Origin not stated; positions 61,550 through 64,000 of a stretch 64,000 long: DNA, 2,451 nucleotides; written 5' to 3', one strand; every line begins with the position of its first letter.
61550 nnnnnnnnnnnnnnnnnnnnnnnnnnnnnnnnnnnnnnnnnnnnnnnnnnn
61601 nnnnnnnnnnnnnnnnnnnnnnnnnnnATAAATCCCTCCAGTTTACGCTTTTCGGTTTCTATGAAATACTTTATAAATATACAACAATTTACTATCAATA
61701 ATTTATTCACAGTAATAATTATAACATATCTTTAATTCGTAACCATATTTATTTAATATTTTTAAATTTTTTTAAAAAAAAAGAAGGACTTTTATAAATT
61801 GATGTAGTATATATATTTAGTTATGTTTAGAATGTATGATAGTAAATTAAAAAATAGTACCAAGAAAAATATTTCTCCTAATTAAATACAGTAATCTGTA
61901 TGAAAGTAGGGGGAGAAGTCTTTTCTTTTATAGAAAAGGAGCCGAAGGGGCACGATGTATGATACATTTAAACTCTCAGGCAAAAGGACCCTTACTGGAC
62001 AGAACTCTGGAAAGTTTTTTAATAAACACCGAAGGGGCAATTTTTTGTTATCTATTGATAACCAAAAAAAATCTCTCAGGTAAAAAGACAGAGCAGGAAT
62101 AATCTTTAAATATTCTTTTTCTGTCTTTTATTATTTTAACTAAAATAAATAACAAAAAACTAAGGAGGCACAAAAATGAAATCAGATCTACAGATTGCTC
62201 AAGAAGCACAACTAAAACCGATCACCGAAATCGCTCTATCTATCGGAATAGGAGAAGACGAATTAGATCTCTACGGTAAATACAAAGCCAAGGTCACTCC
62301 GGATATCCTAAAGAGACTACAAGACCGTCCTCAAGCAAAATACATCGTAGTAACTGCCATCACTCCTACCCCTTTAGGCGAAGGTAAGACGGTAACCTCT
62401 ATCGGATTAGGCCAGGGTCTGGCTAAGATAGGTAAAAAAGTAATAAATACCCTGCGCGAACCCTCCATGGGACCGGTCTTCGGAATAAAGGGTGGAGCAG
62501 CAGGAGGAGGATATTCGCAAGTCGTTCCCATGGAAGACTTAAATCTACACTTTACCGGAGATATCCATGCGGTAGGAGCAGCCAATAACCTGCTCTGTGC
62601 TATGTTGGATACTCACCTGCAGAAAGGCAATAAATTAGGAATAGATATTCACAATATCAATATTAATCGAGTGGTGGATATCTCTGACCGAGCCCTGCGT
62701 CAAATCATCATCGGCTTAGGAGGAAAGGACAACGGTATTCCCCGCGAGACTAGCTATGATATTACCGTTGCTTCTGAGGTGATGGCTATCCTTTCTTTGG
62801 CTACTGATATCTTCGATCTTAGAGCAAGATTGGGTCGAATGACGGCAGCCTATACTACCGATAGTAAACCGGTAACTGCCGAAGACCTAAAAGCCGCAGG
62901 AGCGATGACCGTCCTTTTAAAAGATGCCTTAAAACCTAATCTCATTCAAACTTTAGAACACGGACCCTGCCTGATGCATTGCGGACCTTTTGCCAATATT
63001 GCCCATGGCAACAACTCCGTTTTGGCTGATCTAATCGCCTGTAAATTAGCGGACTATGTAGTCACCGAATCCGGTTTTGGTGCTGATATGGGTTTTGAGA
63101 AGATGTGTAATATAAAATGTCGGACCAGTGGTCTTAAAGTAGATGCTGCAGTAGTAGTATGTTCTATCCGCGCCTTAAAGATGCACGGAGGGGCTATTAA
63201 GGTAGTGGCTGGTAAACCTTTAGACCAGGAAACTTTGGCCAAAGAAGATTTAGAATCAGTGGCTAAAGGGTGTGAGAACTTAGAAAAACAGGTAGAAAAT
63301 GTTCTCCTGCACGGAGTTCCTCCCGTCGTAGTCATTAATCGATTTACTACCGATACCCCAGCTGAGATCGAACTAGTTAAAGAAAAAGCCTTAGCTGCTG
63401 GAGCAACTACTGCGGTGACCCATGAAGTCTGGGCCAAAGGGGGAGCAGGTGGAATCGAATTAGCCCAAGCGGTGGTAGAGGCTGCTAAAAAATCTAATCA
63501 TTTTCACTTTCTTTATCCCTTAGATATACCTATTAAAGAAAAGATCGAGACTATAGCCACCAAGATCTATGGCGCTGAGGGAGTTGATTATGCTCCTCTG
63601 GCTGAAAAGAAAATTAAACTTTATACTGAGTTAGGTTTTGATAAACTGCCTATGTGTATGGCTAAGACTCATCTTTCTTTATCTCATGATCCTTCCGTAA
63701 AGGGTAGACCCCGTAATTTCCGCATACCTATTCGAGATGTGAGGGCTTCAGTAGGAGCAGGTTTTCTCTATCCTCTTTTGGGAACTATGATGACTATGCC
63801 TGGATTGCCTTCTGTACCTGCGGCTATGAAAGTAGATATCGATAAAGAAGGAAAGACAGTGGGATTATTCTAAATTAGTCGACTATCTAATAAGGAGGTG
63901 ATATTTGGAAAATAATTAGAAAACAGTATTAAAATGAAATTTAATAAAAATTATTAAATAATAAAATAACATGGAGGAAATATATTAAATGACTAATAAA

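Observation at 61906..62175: Tandem glycine riboswitch controlling formate--tetrahydrofolate ligase (fhs)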

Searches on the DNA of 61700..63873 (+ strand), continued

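Call 62: search_with_rna_model(model_id=R1, sources=[window, L001, L002, L003, L004, L005, L006, L007, L008, L009, L010, L011, L012, L013, L014, L015, L016, L017, L018, L019, L020, L021, L022, L023, L024, L025, L026, L027, L028, L029, L030, L031, L032, L033, L034, L035, L036, L037, L038, L039, L040, L041, L042, L043, L044, L045, L046, L047, L048, L049, L050, L051, L052, L053, L054, L055, L056, L057, L058, L059, L060, L061, L062, L063, L064, L065, L066, L067, L068, L069, L070, L071, L072, L073, L074, L075, L076, L077, L078, L079, L080], max_evalue=1)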
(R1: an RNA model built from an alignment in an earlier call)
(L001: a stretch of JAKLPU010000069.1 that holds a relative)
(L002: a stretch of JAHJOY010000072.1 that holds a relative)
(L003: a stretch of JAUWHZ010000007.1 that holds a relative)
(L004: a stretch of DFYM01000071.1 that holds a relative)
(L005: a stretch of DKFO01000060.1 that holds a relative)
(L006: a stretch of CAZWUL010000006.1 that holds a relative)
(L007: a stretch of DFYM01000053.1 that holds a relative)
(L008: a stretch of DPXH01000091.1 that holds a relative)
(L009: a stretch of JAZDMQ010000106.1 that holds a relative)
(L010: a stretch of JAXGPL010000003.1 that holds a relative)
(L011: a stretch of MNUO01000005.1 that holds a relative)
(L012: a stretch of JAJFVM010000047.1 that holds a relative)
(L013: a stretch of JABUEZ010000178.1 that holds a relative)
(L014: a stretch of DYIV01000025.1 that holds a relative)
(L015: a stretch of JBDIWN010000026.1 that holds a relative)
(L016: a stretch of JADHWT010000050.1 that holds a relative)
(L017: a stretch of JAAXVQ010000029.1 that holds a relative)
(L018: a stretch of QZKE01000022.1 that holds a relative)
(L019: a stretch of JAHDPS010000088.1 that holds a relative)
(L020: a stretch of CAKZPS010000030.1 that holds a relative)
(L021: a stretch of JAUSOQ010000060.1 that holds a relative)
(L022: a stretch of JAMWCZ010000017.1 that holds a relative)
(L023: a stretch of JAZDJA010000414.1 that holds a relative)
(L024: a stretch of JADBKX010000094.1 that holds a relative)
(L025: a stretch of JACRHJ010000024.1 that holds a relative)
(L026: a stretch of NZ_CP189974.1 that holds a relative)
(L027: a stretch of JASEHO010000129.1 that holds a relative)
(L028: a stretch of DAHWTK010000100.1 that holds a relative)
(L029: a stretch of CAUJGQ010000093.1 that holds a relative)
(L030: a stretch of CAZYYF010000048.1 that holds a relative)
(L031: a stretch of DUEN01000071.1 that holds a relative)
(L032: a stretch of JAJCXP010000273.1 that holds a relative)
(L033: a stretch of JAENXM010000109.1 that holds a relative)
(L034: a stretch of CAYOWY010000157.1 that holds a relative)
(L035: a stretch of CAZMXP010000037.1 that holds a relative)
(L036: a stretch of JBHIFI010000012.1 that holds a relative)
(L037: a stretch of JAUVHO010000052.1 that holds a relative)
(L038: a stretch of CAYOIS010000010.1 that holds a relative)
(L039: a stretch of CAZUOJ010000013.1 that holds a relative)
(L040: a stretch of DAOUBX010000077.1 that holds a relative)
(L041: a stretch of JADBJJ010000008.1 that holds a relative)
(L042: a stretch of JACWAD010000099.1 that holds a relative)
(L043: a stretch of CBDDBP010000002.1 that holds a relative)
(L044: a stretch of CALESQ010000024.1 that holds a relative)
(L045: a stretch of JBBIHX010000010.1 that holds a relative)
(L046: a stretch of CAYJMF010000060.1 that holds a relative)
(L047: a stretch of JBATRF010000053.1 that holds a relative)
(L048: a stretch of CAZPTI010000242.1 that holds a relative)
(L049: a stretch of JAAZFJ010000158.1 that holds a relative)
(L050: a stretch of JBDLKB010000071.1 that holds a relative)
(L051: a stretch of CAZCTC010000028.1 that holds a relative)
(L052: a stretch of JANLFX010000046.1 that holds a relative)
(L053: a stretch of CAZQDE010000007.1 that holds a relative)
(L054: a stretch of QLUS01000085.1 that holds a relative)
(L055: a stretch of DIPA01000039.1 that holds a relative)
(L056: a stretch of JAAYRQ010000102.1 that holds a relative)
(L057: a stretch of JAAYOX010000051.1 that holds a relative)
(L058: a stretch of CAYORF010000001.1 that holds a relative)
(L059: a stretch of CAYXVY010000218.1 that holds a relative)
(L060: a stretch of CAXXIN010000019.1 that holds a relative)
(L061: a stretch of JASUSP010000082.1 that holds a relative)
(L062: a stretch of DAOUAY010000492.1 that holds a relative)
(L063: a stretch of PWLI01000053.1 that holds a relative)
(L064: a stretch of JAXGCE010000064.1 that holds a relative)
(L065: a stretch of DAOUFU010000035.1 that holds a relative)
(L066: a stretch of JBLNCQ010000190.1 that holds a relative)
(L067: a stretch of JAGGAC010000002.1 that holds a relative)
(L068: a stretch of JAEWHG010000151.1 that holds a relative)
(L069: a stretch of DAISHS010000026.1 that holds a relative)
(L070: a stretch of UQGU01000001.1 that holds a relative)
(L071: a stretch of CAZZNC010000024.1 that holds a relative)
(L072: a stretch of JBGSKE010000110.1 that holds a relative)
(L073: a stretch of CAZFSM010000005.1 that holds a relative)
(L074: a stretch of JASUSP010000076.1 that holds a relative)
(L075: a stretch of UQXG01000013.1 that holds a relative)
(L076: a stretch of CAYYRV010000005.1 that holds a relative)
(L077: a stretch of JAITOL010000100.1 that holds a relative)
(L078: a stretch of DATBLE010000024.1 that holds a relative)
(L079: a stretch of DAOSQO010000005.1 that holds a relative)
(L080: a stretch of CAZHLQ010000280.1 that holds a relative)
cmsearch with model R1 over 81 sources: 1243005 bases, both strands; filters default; matches with E-value up to 1: 15.
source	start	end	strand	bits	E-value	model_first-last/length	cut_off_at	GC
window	61896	62003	+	134.5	2.3e-41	1-108/108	no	0.43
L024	5096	5203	+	133.3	5.6e-41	1-108/108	no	0.43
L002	5005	5112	+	132.1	1.5e-40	1-108/108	no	0.44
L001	290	397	+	131.3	2.8e-40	1-108/108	no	0.44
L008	2203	2310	+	128.5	2.4e-39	1-108/108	no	0.43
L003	9722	9829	+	126.9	8.4e-39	1-108/108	no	0.45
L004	3288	3397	+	109.4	6.8e-33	1-108/108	no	0.44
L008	2314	2388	+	33.1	3.6e-07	1-108/108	no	0.39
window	62007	62092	+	26.9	4.4e-05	1-108/108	no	0.3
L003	9833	9914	+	26.1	8.3e-05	1-108/108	no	0.37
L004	3401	3480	+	25.9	9.3e-05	1-108/108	no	0.39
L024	5207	5291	+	25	0.00019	1-108/108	no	0.28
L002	5116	5200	+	23.7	0.00053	1-108/108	no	0.29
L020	12717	12757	-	17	0.1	1-108/108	no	0.54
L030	5529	5630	+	15.2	0.39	1-108/108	no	0.35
